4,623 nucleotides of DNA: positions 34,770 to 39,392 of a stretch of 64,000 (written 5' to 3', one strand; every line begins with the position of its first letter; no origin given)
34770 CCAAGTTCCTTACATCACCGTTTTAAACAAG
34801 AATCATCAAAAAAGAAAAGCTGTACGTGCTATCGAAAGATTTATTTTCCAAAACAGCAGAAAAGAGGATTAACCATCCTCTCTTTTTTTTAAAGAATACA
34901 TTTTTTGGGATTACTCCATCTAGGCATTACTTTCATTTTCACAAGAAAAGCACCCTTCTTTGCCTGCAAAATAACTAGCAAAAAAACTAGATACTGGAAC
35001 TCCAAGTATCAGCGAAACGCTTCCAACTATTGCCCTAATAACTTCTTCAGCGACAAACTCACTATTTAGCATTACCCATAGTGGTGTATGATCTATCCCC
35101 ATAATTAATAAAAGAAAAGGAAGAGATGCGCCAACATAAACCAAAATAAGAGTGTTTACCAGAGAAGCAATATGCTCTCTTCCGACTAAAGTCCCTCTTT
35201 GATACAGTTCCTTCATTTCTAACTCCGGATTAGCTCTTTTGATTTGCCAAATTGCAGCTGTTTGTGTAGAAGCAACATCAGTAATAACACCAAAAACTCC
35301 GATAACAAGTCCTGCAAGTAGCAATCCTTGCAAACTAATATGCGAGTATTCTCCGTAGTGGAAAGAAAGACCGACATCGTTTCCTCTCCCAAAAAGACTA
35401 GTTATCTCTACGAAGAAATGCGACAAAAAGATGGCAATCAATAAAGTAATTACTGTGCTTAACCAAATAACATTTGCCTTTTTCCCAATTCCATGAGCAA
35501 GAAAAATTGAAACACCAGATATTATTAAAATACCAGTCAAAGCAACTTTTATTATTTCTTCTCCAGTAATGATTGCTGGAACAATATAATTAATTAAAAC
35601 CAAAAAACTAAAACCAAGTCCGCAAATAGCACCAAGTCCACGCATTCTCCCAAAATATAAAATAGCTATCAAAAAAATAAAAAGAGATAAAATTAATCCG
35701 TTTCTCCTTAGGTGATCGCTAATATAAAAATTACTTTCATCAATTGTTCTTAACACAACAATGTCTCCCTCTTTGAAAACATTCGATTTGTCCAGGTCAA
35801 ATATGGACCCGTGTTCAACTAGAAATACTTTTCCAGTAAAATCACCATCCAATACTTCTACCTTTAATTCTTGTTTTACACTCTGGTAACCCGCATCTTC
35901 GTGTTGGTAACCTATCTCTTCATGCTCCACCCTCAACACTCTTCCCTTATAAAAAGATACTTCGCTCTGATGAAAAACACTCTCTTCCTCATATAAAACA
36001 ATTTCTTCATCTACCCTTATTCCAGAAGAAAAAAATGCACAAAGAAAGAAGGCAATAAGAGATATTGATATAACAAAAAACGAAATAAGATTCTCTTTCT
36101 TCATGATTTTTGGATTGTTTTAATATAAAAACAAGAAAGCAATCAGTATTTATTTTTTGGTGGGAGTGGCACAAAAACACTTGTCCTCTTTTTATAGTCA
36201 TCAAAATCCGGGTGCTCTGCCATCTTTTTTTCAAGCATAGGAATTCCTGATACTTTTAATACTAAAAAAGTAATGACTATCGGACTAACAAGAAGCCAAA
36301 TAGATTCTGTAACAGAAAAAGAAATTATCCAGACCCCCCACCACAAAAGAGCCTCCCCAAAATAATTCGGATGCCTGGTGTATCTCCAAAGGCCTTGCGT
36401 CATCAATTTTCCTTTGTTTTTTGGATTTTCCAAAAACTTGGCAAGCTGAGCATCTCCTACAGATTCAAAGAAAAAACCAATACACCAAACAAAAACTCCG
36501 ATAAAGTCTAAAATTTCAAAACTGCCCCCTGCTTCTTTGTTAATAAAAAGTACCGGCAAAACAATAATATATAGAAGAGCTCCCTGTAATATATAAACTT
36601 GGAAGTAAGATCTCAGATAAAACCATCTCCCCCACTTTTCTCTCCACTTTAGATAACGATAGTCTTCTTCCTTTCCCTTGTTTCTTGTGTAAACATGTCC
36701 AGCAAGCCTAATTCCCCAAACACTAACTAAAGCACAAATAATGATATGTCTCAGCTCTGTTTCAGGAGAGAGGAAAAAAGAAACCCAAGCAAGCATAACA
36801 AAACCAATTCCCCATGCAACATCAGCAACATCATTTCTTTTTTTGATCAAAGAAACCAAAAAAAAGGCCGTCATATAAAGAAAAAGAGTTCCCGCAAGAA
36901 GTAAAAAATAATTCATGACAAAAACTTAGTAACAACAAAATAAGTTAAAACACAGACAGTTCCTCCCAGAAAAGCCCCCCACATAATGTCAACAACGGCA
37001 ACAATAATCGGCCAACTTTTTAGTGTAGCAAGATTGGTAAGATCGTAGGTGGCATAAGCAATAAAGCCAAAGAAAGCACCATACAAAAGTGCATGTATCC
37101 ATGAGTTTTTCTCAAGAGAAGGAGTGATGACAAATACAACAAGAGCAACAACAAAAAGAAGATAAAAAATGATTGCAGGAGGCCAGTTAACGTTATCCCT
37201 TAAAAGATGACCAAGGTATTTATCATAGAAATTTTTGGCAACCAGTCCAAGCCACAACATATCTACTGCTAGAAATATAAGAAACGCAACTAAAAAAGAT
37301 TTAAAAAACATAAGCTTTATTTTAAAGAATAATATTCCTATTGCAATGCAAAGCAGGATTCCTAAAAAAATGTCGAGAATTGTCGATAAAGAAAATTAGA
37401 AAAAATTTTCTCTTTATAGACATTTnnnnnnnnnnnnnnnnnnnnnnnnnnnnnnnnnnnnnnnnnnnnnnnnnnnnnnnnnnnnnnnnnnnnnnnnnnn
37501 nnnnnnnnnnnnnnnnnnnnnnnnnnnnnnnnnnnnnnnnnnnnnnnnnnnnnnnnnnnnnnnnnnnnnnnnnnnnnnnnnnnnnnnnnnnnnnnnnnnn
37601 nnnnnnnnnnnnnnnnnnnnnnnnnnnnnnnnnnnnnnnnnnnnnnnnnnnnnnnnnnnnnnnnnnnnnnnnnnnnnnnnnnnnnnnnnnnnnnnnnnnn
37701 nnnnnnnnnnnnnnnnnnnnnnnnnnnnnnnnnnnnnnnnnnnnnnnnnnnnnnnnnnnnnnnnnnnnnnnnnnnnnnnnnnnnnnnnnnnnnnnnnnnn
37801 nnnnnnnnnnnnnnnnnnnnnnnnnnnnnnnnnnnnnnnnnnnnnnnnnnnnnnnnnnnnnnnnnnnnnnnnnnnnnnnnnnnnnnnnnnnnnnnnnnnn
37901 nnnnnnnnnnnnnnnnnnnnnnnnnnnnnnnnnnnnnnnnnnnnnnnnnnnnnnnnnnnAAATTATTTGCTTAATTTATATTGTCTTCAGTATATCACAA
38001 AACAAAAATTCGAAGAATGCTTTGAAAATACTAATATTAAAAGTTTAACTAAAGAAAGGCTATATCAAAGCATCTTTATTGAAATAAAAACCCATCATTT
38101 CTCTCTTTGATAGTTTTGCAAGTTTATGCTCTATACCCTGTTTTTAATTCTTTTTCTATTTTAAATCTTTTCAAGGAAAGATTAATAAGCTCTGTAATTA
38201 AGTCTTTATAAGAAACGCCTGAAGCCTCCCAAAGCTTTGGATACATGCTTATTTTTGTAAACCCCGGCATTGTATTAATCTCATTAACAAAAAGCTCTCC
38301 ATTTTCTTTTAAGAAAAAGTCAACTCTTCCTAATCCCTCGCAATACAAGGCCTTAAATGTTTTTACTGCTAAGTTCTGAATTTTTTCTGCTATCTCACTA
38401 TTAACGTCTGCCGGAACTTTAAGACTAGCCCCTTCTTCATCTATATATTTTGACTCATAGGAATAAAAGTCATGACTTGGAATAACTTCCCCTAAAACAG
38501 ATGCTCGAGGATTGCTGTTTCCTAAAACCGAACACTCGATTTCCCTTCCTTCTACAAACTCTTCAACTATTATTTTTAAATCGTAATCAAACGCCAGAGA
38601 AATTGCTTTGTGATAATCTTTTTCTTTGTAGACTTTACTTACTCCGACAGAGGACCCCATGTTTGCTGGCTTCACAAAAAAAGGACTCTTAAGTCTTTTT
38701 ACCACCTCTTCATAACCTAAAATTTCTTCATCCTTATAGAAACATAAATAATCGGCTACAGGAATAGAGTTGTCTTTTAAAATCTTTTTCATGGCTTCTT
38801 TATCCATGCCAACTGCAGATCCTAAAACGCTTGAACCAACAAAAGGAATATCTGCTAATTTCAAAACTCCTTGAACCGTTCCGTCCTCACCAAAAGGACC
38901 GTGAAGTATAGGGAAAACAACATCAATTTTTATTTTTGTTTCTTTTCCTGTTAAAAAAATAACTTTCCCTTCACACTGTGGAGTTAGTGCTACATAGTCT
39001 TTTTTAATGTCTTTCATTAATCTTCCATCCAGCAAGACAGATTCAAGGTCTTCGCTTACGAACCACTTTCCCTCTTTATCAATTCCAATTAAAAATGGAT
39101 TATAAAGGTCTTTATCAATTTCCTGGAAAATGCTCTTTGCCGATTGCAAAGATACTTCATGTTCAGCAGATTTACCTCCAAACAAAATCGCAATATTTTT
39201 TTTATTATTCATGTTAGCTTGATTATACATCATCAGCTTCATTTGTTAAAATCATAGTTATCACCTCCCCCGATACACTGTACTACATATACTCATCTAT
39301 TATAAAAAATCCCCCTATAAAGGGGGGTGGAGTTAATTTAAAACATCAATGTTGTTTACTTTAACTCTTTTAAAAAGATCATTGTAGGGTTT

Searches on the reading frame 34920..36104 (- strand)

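Call 83: search_protein_families(library=pfam, proteins=[window:34920-36104:-], max_evalue=0.00001)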
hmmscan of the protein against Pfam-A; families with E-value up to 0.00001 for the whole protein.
window:34920-36104:- (394 aa): 1 family
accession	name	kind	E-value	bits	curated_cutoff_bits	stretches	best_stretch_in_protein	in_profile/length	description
PF07907.16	YibE_F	-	1.9e-58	198.3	27.2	1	138-377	2-240/241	YibE/F-like protein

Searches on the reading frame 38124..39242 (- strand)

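Call 83: search_protein_families(library=pfam, proteins=[window:38124-39242:-], max_evalue=0.00001)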
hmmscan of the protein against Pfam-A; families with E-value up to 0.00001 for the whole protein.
window:38124-39242:- (372 aa): 7 families
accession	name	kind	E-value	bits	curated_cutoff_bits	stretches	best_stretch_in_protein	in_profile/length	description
PF07478.18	Dala_Dala_lig_C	-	2e-75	253.2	24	1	154-353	1-203/204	D-ala D-ala ligase C-terminus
PF01820.27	Dala_Dala_lig_N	-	2.8e-36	125.1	34.6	1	16-137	1-121/121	D-ala D-ala ligase N-terminus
PF02222.28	ATP-grasp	-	1.8e-12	47.7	27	1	154-323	2-160/179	ATP-grasp domain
PF13535.11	ATP-grasp_4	-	5.2e-08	33.1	27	1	185-326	2-152/160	ATP-grasp domain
PF02786.22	CPSase_L_D2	-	2.2e-06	27.8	19.8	1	147-324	1-178/211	Carbamoyl-phosphate synthase L chain, ATP binding domain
PF02655.19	ATP-grasp_3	-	3.3e-06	27.7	23.2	1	147-324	3-155/160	ATP-grasp domain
PF14397.11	ATPgrasp_ST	-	1e-05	25.4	31.4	0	147-216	21-93/278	Sugar-transfer associated ATP-grasp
